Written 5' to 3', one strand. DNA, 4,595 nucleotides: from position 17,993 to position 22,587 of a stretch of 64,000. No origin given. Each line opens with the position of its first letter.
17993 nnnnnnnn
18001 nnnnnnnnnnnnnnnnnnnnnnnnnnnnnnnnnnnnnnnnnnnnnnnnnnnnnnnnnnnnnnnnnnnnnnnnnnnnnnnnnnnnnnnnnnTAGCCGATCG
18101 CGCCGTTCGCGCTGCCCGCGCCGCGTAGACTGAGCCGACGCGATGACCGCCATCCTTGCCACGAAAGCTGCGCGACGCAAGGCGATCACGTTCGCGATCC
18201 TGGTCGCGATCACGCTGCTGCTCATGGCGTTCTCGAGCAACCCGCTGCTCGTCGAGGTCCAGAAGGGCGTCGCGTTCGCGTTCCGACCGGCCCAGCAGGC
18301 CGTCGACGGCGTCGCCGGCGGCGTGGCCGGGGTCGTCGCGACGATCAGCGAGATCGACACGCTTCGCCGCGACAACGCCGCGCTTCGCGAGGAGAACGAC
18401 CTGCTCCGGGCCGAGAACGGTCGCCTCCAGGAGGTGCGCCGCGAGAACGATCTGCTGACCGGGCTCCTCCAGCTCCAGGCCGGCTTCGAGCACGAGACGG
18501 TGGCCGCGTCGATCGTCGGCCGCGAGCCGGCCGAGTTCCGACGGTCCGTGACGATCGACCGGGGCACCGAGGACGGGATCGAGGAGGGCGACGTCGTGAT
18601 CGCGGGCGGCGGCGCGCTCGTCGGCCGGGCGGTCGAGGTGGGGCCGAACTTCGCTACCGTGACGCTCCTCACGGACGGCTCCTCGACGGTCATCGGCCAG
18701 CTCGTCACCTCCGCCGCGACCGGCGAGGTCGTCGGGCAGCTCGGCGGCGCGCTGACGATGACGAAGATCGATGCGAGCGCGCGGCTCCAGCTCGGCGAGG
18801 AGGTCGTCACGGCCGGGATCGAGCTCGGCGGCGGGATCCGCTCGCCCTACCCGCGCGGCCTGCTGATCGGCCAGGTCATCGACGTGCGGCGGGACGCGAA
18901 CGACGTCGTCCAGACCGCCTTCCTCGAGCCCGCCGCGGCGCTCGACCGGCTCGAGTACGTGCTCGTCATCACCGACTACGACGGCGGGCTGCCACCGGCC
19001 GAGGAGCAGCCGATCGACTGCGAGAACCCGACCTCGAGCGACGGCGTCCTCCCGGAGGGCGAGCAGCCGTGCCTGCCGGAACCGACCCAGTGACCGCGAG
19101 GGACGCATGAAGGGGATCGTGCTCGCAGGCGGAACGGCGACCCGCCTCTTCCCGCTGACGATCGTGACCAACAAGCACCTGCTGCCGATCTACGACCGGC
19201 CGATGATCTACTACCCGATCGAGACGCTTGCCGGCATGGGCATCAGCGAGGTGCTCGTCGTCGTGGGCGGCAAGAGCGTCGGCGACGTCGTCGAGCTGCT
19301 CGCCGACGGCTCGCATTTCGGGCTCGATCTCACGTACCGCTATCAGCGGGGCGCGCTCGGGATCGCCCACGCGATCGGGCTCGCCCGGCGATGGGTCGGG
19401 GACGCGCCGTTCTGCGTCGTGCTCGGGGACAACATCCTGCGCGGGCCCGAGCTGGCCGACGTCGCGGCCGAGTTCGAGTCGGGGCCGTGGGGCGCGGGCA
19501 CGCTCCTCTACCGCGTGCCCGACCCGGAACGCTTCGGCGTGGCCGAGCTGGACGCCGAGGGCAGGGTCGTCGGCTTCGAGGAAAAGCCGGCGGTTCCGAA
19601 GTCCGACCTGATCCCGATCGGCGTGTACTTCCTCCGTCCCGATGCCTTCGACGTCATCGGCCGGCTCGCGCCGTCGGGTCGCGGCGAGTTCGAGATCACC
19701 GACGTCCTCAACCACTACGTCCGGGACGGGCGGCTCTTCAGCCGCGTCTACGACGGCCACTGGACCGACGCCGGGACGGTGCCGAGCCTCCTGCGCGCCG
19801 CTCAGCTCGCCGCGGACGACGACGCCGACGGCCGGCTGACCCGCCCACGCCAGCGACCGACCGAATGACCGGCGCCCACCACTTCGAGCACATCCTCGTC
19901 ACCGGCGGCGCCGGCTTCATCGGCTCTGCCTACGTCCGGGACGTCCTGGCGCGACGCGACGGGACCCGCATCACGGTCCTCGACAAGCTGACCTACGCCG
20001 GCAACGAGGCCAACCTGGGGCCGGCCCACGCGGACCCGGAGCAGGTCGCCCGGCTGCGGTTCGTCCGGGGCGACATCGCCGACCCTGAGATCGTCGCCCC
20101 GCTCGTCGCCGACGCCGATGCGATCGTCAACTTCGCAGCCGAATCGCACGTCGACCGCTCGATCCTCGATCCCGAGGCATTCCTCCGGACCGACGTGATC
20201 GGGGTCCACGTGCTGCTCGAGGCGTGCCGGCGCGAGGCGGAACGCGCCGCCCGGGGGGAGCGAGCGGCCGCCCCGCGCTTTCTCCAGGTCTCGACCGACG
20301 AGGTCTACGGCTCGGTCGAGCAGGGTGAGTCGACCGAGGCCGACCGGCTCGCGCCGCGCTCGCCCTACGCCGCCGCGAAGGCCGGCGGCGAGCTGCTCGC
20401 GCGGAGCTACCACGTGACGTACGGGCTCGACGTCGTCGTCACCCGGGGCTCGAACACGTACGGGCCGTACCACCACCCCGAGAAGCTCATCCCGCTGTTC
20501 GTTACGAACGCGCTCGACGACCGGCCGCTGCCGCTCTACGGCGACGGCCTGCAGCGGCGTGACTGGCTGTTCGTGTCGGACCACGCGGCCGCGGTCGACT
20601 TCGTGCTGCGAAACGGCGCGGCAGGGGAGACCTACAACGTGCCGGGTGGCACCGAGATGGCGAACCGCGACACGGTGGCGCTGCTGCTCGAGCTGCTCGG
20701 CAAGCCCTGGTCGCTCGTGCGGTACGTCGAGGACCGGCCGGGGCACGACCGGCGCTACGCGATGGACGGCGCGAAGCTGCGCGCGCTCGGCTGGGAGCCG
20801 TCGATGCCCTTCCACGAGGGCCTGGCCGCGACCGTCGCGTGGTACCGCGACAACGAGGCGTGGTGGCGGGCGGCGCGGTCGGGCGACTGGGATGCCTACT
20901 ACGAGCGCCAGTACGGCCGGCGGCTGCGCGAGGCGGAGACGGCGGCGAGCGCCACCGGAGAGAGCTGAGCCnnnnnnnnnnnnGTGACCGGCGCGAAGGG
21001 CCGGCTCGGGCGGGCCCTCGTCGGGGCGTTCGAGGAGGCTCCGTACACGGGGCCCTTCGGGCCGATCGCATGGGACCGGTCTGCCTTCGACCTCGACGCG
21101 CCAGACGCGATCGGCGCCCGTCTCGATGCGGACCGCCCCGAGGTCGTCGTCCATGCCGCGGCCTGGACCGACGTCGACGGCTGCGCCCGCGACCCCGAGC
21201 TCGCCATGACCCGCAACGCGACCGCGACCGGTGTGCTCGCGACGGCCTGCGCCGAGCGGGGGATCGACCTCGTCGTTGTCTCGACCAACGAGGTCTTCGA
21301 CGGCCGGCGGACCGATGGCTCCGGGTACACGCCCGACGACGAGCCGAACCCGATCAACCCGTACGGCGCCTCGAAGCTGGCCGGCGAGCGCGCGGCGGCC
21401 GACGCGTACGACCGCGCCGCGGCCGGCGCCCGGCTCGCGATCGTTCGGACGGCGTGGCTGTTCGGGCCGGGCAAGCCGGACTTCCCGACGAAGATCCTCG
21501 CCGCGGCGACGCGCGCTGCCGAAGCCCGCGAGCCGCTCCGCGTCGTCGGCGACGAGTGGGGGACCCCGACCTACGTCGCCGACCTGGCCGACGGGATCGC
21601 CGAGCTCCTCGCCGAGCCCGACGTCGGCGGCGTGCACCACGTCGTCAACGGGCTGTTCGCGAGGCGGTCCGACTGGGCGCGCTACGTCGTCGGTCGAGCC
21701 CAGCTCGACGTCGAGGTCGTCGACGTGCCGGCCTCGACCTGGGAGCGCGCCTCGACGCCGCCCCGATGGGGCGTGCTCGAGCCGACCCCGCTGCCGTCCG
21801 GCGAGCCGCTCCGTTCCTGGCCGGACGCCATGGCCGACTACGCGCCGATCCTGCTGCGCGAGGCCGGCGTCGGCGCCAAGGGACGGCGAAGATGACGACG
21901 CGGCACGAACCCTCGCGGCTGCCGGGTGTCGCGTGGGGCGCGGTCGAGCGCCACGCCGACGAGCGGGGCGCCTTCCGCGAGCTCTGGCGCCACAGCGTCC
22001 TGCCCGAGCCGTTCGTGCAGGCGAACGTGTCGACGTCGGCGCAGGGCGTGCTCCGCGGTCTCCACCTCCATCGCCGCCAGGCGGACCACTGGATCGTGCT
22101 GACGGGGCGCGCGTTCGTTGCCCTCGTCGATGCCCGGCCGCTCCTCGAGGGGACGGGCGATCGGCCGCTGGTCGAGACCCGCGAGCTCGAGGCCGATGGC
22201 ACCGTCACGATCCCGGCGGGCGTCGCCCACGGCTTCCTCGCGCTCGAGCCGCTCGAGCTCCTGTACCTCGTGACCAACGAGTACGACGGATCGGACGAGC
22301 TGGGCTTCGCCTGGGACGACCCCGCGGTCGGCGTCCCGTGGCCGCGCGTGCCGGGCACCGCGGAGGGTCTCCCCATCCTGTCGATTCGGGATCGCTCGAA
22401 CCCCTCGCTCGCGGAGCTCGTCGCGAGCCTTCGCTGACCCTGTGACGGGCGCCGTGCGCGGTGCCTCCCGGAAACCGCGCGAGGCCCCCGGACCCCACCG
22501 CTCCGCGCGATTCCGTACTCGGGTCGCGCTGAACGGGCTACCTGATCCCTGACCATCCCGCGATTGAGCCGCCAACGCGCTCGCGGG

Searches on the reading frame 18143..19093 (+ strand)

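Call 14: search_protein_families(library=pfam, proteins=[window:18143-19093:+], max_evalue=0.000001)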
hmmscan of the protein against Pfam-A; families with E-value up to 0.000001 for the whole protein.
window:18143-19093:+ (316 aa): 1 family
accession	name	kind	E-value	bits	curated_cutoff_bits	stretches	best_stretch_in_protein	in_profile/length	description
PF04085.20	MreC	-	6.9e-35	120.4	28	1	124-277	1-147/147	Rod shape-determining protein MreC, barrel core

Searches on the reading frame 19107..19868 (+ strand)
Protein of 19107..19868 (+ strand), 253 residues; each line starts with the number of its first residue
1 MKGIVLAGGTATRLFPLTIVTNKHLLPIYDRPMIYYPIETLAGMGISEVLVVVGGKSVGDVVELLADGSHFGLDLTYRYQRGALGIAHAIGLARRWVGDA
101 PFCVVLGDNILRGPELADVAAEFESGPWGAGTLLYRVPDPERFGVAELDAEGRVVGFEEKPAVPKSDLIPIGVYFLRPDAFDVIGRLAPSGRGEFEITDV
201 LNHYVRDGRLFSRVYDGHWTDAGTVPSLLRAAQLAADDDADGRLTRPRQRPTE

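Call 14: search_protein_families(library=pfam, proteins=[window:19107-19868:+], max_evalue=0.000001)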
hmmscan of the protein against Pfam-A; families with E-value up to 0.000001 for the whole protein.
window:19107-19868:+ (253 aa): 2 families
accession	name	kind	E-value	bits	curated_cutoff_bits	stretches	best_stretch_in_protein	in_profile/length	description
PF00483.29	NTP_transferase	-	8.1e-51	173.4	21.2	1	2-235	1-242/245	Nucleotidyl transferase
PF12804.13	NTP_transf_3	-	1.9e-10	41.6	27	1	3-118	1-106/160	MobA-like NTP transferase domain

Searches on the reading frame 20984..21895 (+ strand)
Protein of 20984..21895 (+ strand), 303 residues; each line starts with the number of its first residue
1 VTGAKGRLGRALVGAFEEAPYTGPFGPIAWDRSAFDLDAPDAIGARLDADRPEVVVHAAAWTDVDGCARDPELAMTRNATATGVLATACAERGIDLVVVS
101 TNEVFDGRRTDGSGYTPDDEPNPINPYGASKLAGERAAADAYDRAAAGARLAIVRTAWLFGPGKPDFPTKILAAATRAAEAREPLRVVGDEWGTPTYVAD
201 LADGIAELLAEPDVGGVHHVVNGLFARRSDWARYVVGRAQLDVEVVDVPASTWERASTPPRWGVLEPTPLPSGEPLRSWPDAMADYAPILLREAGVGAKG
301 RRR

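Call 14: search_protein_families(library=pfam, proteins=[window:20984-21895:+], max_evalue=0.000001)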
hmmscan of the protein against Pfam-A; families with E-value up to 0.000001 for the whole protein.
window:20984-21895:+ (303 aa): 3 families
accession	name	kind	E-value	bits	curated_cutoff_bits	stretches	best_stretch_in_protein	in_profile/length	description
PF04321.23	RmlD_sub_bind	-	1.8e-55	188.5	27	1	1-282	5-277/287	RmlD substrate binding domain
PF01370.27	Epimerase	-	2.4e-28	99.6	20.9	1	1-222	3-238/240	NAD dependent epimerase/dehydratase family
PF16363.11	GDP_Man_Dehyd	-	1.5e-10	41.5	27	1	36-211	60-239/332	GDP-mannose 4,6 dehydratase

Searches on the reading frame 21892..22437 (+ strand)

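Call 14: search_protein_families(library=pfam, proteins=[window:21892-22437:+], max_evalue=0.000001)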
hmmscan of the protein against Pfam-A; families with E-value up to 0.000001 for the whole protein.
window:21892-22437:+ (181 aa): 2 families
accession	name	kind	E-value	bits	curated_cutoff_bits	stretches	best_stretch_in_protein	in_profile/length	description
PF00908.23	dTDP_sugar_isom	-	1.3e-30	106.8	27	1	9-175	3-168/168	dTDP-4-dehydrorhamnose 3,5-epimerase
PF14667.12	Polysacc_synt_C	-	1.3e-07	32.2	28.7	1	21-78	1-54/111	Polysaccharide biosynthesis C-terminal domain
